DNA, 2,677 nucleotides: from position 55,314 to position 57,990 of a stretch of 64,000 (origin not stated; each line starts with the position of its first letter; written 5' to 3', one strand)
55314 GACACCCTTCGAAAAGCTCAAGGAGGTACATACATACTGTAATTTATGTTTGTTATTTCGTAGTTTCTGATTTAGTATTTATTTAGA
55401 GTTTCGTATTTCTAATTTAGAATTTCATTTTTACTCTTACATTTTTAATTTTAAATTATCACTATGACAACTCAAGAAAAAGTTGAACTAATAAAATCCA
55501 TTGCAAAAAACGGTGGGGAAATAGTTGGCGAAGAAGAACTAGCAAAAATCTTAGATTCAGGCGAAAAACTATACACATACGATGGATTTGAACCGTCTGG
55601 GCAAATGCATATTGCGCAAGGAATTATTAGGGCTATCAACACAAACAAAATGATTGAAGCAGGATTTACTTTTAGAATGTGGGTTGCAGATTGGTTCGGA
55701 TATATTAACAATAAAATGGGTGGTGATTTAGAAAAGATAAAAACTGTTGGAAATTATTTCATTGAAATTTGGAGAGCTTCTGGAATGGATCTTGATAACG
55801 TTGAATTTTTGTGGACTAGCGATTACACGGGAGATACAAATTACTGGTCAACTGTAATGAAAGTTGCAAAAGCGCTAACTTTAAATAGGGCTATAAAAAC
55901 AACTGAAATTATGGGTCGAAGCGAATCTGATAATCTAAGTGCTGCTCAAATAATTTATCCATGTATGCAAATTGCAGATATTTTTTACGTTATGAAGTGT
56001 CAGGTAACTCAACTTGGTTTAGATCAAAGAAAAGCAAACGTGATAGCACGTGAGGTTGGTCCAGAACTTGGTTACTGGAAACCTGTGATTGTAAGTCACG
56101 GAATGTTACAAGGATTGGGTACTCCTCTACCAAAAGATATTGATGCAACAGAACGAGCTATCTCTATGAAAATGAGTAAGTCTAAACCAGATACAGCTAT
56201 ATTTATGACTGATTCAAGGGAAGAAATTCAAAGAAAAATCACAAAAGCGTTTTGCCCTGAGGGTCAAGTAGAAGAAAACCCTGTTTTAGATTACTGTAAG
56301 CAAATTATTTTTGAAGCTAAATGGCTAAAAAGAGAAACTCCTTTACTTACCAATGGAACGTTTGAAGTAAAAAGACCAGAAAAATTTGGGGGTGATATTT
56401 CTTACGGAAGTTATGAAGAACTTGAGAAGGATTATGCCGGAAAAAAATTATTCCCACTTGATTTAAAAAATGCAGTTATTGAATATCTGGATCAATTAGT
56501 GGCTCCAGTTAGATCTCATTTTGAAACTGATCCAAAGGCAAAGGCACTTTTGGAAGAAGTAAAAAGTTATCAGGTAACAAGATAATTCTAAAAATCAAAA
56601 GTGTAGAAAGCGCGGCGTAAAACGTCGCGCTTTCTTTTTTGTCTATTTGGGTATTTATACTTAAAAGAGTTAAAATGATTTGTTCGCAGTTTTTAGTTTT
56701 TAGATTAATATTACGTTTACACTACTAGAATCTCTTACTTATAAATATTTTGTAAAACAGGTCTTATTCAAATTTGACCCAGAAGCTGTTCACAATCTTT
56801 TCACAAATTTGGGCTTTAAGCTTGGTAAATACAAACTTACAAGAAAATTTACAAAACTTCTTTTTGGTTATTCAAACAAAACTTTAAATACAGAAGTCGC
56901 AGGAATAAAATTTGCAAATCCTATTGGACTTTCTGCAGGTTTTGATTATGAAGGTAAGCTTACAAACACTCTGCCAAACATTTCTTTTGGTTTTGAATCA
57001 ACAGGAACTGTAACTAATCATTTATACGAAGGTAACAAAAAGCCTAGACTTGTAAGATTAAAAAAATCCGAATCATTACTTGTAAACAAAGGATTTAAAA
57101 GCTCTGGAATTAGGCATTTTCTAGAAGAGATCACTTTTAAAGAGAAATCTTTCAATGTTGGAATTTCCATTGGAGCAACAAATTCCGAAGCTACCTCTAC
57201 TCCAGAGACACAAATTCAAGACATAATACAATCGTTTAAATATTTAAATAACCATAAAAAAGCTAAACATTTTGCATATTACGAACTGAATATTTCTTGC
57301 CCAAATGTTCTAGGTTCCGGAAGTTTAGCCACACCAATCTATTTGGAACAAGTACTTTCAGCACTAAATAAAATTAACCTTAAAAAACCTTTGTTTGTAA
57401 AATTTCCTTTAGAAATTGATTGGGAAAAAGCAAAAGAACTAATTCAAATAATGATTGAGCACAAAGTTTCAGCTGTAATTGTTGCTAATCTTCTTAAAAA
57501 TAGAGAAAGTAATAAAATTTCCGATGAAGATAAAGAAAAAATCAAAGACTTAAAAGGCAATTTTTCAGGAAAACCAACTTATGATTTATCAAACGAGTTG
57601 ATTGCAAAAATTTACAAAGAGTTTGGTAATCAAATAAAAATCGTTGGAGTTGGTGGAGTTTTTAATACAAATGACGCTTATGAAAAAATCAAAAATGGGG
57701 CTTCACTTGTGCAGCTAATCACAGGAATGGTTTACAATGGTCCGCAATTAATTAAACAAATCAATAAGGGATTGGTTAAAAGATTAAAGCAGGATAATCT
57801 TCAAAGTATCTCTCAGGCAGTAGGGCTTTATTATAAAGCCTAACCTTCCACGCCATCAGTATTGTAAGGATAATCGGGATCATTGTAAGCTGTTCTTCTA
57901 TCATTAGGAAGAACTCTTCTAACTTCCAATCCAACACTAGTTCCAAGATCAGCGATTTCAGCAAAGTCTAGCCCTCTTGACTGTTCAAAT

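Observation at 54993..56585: T-box-type leader in front of an archaeal-type tyrosyl-tRNA synthetase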

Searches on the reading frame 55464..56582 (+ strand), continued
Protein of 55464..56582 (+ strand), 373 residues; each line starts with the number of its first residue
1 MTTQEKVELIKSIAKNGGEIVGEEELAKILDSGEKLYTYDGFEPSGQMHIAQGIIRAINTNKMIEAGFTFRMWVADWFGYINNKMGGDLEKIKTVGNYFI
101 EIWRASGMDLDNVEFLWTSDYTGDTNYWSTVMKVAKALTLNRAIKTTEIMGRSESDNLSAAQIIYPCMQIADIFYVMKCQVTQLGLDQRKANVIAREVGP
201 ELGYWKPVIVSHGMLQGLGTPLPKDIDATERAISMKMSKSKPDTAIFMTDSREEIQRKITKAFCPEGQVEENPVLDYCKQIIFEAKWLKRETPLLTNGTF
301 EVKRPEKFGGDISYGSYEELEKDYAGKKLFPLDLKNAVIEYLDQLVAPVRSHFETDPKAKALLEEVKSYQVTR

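Call 17: find_related_loci(query=window:55464-56582:+, collection=metagenome_contigs, flank=3000)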
Query window:55464-56582:+ (373 aa) in metagenome_contigs; peptide patterns used: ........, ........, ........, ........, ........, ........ (x = any residue, [..] = any of these).
600 stretches matched a pattern (row limit reached: there are more); 438 encode a relative of the query (tblastn E <= 1e-3); the best 80 are kept; 80 distinct loci.
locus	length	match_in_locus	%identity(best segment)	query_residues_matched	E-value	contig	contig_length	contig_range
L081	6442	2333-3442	77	4-373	0e+0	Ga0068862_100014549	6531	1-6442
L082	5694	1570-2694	74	1-373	0e+0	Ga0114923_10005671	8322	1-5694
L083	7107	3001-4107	73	4-373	0e+0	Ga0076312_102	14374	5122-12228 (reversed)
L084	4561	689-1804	72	4-373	0e+0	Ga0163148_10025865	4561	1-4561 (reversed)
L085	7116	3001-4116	71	1-373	0e+0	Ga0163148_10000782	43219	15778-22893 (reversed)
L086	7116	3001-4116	68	1-373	3e-179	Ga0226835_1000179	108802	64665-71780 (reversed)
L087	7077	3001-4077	58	1-373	1e-146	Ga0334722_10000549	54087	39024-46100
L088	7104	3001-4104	59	1-373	1e-146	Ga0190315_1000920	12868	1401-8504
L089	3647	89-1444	54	1-373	2e-151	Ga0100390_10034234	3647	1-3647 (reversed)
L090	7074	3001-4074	57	1-373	4e-145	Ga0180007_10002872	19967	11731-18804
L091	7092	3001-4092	58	1-373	2e-145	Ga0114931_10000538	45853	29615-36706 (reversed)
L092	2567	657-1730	57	1-373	3e-153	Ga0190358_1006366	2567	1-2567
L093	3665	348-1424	56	1-373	2e-149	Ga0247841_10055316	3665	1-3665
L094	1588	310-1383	58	1-373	2e-157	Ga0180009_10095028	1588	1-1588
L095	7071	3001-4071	57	1-373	1e-143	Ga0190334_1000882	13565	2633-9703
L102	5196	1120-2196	57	1-373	7e-142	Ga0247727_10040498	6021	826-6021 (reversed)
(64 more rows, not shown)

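Call 19: find_encoding_contigs(protein=P0001, flank=3000, max_places=3)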
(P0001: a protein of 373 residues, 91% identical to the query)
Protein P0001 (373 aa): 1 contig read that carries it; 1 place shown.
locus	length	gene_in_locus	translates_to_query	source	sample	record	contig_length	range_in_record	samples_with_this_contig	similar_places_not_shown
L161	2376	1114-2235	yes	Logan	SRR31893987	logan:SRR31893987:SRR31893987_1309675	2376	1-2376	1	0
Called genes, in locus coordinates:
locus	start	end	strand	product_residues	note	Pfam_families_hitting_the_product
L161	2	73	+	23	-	?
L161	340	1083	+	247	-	PF02153:PDH_N, PF26213:TYRAAT1_C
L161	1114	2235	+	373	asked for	PF00579:tRNA-synt_1b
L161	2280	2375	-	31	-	?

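Call 20: find_encoding_contigs(protein=P0002, flank=3000, max_places=3)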
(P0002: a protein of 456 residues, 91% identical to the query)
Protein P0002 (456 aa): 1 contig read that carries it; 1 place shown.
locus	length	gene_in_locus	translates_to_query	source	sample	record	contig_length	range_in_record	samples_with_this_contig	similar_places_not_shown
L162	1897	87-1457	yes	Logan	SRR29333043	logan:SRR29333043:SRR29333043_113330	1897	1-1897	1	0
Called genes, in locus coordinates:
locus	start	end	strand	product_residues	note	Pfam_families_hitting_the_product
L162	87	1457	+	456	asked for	PF00579:tRNA-synt_1b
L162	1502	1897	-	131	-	?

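Call 21: find_encoding_contigs(protein=P0003, flank=3000, max_places=3)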
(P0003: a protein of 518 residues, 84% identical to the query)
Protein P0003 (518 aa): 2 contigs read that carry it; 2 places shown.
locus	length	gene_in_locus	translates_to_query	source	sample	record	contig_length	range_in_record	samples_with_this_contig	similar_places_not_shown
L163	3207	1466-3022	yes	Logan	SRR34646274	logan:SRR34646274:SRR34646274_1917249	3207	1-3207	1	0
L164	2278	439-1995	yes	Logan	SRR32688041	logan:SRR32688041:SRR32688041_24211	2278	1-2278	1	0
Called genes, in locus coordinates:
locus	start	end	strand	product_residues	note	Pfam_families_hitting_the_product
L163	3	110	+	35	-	?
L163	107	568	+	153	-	-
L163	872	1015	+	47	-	-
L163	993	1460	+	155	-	-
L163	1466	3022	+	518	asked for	PF01588:tRNA_bind, PF00579:tRNA-synt_1b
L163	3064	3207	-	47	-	?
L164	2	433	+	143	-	?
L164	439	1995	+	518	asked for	PF01588:tRNA_bind, PF00579:tRNA-synt_1b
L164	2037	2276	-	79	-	?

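Call 48: find_encoding_contigs(protein=P0004, flank=2500, max_places=2)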
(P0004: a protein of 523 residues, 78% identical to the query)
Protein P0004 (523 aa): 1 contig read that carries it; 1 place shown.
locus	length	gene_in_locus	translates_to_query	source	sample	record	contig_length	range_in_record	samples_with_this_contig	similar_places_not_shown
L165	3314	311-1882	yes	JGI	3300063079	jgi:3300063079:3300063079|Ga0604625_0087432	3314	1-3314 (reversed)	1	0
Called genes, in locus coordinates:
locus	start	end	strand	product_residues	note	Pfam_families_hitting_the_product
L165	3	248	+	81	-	?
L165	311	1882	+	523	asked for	PF01588:tRNA_bind, PF00579:tRNA-synt_1b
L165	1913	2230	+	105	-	PF00355:Rieske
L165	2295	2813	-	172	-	-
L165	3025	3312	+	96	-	?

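Call 49: find_encoding_contigs(protein=P0005, flank=2500, max_places=2)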
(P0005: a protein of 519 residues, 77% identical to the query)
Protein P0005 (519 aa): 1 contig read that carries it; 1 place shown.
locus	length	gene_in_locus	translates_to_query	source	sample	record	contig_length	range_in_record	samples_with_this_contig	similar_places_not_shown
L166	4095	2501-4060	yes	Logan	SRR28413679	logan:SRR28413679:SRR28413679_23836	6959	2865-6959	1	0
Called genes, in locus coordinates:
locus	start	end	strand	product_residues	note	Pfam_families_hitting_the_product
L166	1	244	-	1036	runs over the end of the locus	?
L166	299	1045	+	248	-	PF08713:DNA_alkylation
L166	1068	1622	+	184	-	-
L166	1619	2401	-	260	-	-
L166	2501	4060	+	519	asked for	PF01588:tRNA_bind, PF00579:tRNA-synt_1b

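Call 50: find_encoding_contigs(protein=P0006, flank=2500, max_places=2)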
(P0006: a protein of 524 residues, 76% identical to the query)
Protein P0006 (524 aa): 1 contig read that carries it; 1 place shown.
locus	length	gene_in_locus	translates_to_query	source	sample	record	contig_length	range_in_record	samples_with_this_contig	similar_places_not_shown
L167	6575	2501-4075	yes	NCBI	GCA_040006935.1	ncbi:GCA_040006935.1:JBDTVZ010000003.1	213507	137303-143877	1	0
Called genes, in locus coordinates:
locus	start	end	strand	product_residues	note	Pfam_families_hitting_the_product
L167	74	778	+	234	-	PF08713:DNA_alkylation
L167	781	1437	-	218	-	PF07021:MetW (weak), PF13847:Methyltransf_31 (weak), PF08241:Methyltransf_11, PF08242:Methyltransf_12, PF13649:Methyltransf_25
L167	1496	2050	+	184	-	-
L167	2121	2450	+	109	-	-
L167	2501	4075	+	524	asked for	PF01588:tRNA_bind, PF00579:tRNA-synt_1b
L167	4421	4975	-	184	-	PF07452:CHRD (weak)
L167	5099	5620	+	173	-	-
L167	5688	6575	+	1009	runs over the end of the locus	PF01757:Acyl_transf_3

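Call 51: find_encoding_contigs(protein=P0008, flank=2500, max_places=2)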
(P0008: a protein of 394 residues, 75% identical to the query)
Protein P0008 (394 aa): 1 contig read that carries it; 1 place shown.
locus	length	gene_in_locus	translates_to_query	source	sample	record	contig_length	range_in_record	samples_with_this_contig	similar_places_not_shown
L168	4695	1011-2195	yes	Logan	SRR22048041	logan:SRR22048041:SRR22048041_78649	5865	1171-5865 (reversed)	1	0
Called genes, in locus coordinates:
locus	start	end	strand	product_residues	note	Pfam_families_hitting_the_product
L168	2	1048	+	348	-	?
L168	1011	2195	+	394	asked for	PF00579:tRNA-synt_1b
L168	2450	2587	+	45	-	-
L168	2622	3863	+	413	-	-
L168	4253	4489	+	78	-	-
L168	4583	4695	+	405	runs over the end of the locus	PF02661:Fic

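Call 83: search_protein_families(library=pfam, proteins=[L102:348-1097:+, L009:484-1569:+, L059:1862-2983:+, L161:340-1080:+, L163:993-1457:+], max_evalue=0.001)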
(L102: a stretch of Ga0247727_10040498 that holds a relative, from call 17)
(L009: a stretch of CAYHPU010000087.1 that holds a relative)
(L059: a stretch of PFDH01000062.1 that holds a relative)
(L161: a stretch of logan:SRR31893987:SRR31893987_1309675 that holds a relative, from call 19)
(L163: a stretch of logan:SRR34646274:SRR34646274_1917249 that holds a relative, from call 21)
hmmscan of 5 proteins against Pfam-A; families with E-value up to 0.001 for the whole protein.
L102:348-1097:+ (250 aa): 1 family
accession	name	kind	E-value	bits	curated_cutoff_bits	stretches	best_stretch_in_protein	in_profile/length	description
PF00351.26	Biopterin_H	-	5.3e-32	111.6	22.7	1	2-232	60-293/331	Biopterin-dependent aromatic amino acid hydroxylase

L009:484-1569:+ (362 aa): 1 family
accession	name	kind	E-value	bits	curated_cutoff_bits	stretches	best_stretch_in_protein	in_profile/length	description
PF00155.27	Aminotran_1_2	-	4.6e-37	128.5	19.7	1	44-351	33-360/361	Aminotransferase class I and II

L059:1862-2983:+ (374 aa): 1 family
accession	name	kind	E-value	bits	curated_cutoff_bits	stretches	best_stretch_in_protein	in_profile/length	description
PF00155.27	Aminotran_1_2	-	8.1e-34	117.8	19.7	1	50-366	20-360/361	Aminotransferase class I and II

L161:340-1080:+ (247 aa): 2 families
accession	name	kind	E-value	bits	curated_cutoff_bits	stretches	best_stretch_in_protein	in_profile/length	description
PF02153.23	PDH_N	-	1.3e-15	57.7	26.5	1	48-158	40-153/154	Prephenate dehydrogenase, nucleotide-binding domain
PF03807.23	F420_oxidored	-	0.00067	20.7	21.6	0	5-86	1-91/94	NADP oxidoreductase coenzyme F420-dependent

L163:993-1457:+ (155 aa): 0 families

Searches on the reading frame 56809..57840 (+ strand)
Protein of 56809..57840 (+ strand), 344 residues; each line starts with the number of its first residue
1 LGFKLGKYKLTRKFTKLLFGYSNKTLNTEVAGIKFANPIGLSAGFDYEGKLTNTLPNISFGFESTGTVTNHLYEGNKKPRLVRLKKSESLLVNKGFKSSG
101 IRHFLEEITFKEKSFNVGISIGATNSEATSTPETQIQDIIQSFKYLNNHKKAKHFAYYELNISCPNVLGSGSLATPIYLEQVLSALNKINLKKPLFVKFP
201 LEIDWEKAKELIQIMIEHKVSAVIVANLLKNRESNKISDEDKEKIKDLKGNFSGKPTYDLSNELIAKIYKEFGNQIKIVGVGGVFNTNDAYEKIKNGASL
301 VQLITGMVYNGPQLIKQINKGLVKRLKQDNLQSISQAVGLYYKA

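Call 4: search_protein_families(library=pfam, proteins=[window:56809-57840:+])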
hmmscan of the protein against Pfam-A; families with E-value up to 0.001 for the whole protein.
window:56809-57840:+ (344 aa): 1 family
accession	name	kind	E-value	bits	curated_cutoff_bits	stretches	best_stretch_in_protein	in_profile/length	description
PF01180.27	DHO_dh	-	4.9e-57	193.8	27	1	26-326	2-291/291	Dihydroorotate dehydrogenase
